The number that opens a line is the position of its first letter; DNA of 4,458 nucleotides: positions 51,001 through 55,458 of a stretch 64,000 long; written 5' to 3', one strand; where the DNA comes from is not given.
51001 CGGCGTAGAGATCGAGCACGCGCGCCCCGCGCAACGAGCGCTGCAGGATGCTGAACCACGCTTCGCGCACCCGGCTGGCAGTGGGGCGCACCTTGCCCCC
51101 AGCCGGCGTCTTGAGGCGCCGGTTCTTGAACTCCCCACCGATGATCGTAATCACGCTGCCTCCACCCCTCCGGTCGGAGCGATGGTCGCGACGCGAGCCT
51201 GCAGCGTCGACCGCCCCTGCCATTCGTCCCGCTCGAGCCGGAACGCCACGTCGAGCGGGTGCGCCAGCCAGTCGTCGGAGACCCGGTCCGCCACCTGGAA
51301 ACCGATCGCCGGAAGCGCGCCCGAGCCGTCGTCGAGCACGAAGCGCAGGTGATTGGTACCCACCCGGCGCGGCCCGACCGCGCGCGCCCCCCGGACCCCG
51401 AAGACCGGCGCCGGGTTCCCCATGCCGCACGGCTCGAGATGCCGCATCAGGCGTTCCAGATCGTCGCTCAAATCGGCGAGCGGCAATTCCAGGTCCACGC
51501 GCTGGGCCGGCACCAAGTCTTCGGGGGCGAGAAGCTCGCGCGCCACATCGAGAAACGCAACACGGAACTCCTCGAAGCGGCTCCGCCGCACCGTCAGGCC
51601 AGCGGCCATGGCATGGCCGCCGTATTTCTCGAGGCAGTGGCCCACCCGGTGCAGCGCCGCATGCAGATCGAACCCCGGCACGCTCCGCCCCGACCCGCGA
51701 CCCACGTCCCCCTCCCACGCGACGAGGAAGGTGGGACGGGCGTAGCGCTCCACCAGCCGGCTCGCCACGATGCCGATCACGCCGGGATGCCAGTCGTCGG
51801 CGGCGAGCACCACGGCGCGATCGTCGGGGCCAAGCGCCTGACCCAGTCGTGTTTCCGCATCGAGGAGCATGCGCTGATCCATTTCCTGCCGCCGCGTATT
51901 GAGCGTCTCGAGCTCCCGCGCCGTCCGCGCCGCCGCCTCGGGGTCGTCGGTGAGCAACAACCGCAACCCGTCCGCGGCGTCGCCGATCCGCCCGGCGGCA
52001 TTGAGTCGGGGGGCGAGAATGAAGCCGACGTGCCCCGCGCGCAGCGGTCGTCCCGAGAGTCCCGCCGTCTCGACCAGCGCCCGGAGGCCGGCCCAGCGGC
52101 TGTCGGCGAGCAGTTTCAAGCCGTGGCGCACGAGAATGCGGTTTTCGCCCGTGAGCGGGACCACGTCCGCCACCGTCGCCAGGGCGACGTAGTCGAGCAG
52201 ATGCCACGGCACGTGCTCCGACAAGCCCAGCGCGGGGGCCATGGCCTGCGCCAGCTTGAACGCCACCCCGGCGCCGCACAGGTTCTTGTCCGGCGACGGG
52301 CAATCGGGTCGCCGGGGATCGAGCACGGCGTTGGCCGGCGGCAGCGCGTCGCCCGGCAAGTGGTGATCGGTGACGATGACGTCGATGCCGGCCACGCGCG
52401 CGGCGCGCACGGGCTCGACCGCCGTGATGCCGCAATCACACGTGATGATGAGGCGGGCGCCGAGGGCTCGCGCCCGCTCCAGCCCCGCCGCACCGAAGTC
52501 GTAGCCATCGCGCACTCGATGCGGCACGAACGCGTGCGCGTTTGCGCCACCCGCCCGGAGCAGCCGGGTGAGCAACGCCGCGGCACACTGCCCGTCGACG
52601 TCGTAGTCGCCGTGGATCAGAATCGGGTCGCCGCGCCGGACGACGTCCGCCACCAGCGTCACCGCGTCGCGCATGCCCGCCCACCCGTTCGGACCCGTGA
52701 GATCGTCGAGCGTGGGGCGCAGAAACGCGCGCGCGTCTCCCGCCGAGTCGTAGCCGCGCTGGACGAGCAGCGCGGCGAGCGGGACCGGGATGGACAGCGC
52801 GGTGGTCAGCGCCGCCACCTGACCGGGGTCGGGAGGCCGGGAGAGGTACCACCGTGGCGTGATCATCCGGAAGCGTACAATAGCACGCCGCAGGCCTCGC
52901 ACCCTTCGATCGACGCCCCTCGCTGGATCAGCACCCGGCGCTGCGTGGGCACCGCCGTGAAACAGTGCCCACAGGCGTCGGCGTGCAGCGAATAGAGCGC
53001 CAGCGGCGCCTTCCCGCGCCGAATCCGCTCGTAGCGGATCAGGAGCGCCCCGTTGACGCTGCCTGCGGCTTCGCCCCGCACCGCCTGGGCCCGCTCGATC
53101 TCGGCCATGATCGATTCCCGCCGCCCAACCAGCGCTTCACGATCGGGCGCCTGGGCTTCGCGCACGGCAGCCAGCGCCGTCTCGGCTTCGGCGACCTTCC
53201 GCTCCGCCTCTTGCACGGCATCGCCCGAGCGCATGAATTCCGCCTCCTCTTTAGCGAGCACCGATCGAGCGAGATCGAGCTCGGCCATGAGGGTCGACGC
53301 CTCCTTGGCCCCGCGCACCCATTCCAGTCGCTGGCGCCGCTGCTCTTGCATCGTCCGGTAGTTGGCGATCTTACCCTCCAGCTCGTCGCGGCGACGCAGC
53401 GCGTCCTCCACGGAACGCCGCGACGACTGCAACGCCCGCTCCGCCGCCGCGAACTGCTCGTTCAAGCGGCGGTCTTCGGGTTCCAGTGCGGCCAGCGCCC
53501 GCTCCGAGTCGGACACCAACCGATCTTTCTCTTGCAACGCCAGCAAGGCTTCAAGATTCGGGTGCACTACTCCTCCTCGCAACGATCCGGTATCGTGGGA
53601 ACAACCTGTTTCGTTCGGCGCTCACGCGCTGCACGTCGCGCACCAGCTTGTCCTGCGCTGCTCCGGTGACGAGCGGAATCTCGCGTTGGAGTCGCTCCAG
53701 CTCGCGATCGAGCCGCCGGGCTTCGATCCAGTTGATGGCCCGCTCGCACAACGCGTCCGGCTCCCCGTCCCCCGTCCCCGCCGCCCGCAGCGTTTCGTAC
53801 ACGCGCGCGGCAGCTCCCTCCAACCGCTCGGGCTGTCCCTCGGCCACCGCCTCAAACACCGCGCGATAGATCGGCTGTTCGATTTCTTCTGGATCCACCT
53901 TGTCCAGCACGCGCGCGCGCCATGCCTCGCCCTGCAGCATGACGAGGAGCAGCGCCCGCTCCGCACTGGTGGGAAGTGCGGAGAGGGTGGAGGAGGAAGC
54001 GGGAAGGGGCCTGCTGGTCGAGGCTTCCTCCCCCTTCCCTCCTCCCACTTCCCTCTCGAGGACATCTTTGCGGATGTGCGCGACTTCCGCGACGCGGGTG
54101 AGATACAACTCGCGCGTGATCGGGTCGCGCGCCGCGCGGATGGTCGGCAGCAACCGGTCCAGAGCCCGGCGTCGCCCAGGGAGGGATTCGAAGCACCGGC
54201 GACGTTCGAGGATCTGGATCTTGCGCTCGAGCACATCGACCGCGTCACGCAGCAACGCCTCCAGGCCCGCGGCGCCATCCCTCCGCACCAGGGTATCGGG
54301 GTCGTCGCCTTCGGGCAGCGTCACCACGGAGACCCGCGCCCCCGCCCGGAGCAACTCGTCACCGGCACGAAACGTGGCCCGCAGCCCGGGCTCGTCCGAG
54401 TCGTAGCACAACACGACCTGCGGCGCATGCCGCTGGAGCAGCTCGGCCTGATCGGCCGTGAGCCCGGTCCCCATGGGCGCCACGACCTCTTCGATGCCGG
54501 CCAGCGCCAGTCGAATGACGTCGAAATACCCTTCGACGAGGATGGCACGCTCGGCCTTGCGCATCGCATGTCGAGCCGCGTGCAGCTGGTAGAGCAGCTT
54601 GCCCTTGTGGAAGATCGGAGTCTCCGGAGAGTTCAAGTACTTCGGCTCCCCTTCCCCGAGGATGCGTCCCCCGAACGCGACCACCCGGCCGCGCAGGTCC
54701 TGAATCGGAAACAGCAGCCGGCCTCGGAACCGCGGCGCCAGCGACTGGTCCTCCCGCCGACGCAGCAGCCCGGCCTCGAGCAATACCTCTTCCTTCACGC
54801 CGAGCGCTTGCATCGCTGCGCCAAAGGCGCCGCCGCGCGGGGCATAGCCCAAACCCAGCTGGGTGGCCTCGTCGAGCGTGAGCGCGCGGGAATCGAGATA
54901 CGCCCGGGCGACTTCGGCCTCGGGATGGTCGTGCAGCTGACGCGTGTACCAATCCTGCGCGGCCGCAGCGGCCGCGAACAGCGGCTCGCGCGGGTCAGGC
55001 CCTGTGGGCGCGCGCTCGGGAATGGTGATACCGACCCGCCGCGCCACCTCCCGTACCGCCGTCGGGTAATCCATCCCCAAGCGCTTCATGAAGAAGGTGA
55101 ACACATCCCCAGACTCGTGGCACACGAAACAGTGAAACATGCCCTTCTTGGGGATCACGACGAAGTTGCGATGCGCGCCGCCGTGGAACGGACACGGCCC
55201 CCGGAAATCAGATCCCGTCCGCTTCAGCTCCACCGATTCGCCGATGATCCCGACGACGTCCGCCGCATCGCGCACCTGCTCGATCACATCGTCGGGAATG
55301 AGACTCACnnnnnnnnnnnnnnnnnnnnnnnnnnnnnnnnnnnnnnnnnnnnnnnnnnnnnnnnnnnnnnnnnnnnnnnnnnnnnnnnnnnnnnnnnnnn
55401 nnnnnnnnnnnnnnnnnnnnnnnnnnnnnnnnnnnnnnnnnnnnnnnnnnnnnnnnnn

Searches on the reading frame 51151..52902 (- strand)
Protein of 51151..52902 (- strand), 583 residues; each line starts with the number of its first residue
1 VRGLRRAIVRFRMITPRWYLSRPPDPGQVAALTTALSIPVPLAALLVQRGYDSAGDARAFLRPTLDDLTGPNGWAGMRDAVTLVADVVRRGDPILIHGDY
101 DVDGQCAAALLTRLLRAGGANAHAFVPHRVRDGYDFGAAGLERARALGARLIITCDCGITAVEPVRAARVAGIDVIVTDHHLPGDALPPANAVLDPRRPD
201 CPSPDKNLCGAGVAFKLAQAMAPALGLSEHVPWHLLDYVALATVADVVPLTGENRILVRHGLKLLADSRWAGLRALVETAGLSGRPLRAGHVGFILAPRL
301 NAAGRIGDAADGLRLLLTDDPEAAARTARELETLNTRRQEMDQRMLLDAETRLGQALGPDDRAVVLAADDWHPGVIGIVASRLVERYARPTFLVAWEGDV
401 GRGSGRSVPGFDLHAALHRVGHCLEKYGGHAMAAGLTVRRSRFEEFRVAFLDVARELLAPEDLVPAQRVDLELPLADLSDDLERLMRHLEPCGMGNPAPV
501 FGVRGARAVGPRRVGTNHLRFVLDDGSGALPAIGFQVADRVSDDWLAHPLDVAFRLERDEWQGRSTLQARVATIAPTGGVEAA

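Call 49: search_protein_families(library=pfam, proteins=[window:51151-52902:-], max_evalue=0.00001)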
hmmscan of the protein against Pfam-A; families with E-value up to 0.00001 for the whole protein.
window:51151-52902:- (583 aa): 3 families
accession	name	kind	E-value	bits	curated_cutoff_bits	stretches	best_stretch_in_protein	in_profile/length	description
PF01368.27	DHH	-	9.2e-26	91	28.1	1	94-243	2-125/125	DHH family, N-terminal domain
PF17768.7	RecJ_OB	-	1.9e-24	86.2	27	1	469-571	1-105/107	RecJ OB domain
PF02272.25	DHHA1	-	2.6e-13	50.7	25.9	1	362-452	3-98/102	DHHA1 domain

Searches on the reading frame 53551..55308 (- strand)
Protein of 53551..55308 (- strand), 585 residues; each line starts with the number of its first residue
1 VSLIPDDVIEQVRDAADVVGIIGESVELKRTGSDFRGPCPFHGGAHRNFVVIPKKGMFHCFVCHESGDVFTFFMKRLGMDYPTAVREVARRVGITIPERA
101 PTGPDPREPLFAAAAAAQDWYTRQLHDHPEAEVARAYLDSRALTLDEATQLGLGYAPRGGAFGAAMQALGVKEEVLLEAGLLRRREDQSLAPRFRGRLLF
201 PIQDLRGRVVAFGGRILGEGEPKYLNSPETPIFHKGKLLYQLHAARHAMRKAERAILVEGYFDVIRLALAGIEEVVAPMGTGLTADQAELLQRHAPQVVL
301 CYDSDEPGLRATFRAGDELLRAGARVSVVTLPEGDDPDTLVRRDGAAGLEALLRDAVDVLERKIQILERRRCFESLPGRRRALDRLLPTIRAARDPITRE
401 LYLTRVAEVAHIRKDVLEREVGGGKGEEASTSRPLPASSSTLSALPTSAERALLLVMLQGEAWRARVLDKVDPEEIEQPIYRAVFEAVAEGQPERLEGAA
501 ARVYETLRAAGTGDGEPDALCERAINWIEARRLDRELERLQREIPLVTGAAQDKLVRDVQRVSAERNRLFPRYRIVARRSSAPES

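Call 49: search_protein_families(library=pfam, proteins=[window:53551-55308:-], max_evalue=0.00001)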
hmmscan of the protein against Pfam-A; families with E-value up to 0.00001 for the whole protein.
window:53551-55308:- (585 aa): 7 families
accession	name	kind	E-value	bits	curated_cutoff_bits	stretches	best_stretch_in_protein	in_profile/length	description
PF08275.17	DNAG_N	-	9e-35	120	26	1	120-245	1-127/128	DNA primase catalytic core, N-terminal domain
PF01807.25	Zn_ribbon_DnaG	-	7.6e-27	93.4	24.9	1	5-98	2-95/98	CHC2 zinc finger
PF13155.12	Toprim_2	-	2e-19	70.1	22.1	1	256-340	1-87/88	Toprim-like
PF13662.12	Toprim_4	-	6.2e-18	65.2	25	1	255-329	3-84/85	Toprim domain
PF01751.28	Toprim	-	5.5e-10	39.7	23.1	1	255-328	2-93/96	Toprim domain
PF10410.14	DnaB_bind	-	1.4e-07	32.1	20.6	1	363-414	4-55/56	DnaB-helicase binding domain of primase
PF13362.12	Toprim_3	-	5.1e-06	27.3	27.2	1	255-346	2-94/95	Toprim domain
